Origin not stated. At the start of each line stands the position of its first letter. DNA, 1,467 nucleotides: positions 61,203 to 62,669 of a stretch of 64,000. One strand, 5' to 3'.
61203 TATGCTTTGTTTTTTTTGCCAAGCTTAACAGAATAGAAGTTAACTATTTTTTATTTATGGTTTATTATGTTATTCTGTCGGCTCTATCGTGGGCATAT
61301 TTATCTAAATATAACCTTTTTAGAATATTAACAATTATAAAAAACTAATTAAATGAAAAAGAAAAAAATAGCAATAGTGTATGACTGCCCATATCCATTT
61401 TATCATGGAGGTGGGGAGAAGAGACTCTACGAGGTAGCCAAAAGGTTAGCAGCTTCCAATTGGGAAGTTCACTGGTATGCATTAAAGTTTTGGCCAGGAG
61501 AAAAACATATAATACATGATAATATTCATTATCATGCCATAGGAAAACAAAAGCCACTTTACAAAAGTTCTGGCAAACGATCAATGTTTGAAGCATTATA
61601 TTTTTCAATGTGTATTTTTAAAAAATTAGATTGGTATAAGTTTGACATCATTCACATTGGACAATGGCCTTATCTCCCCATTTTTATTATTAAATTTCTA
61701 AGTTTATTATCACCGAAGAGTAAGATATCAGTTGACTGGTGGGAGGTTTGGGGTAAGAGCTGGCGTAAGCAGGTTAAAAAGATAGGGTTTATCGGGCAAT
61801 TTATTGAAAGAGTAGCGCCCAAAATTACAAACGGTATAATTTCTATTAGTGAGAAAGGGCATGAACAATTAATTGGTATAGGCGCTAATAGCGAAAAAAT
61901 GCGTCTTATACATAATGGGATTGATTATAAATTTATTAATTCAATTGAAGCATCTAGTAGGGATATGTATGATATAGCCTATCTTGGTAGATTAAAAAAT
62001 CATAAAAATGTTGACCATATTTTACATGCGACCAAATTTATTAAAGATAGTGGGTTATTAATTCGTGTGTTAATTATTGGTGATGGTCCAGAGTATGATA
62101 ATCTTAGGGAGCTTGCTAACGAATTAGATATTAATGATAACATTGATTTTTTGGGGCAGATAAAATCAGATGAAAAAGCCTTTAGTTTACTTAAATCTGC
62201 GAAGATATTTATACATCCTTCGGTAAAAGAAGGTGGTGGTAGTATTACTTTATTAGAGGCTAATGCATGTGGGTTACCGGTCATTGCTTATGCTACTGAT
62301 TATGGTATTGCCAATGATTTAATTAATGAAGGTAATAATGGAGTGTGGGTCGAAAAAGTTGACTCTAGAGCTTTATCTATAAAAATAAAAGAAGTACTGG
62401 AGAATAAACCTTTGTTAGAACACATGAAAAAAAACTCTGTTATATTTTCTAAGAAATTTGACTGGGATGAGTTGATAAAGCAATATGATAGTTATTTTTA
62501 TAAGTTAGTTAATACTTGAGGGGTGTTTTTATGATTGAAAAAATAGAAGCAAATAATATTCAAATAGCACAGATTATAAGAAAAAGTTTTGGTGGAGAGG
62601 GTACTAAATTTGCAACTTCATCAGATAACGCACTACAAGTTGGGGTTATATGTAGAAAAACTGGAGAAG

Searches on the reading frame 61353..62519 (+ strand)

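Call 29: search_protein_families(library=pfam, proteins=[window:61353-62519:+], max_evalue=0.001)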
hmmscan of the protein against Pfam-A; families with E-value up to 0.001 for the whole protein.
window:61353-62519:+ (388 aa): 6 families
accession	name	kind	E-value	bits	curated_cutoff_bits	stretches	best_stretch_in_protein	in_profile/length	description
PF00534.26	Glycos_transf_1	-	1.6e-36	125.9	26.4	1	204-362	14-169/172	Glycosyl transferases group 1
PF13692.12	Glyco_trans_1_4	-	4e-28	98.9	27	1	207-351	3-142/142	Glycosyl transferases group 1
PF13439.12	Glyco_transf_4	-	4.2e-13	50.1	28.5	1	19-192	2-168/170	Glycosyltransferase Family 4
PF13579.12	Glyco_trans_4_4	-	5.8e-07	30.4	29.7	1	19-189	1-158/158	Glycosyl transferase 4-like domain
PF20706.3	GT4-conflict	-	0.00015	21.4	26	1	202-325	194-322/385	Family 4 Glycosyltransferase in conflict systems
PF13524.12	Glyco_trans_1_2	-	0.00095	19.6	25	0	237-361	15-124/144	Glycosyl transferase-like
